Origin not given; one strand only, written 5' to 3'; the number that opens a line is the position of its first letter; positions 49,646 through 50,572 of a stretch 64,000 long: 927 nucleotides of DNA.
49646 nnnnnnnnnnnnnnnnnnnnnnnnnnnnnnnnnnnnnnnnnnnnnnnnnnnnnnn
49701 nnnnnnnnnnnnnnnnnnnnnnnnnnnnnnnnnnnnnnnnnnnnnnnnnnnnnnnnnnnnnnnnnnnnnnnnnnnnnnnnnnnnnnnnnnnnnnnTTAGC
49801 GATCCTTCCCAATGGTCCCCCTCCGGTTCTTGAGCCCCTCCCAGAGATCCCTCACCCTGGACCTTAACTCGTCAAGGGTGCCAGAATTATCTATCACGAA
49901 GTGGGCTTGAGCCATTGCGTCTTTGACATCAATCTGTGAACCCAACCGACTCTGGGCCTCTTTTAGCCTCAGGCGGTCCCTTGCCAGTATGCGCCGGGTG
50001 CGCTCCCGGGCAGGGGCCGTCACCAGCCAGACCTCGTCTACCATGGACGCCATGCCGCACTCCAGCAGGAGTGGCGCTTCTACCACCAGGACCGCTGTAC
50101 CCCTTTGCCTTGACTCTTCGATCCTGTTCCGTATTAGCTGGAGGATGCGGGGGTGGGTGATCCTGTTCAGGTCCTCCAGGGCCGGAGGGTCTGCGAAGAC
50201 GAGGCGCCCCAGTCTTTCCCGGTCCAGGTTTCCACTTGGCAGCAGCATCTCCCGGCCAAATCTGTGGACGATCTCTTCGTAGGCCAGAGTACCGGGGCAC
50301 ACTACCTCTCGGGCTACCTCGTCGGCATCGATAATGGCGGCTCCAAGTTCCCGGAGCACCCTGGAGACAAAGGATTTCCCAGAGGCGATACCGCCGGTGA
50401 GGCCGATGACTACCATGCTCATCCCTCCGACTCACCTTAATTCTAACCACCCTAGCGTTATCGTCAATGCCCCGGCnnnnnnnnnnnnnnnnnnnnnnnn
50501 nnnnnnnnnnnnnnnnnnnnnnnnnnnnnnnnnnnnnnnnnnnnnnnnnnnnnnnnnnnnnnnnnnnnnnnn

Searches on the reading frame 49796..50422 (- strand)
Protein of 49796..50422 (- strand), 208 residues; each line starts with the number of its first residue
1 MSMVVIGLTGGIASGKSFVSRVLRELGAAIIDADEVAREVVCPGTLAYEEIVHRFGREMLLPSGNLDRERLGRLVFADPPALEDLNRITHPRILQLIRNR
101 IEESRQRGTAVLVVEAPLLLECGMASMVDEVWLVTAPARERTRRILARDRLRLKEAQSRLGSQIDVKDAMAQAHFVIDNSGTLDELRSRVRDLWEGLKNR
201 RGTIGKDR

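Call 53: search_protein_families(library=pfam, proteins=[window:49796-50422:-])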
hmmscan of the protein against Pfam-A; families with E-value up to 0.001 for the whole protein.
window:49796-50422:- (208 aa): 2 families
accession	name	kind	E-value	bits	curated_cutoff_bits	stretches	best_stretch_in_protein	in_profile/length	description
PF01121.26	CoaE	-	8.4e-54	182.4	27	1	5-184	2-179/180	Dephospho-CoA kinase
PF13671.12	AAA_33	-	0.00058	20.6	27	0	7-127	3-88/143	AAA domain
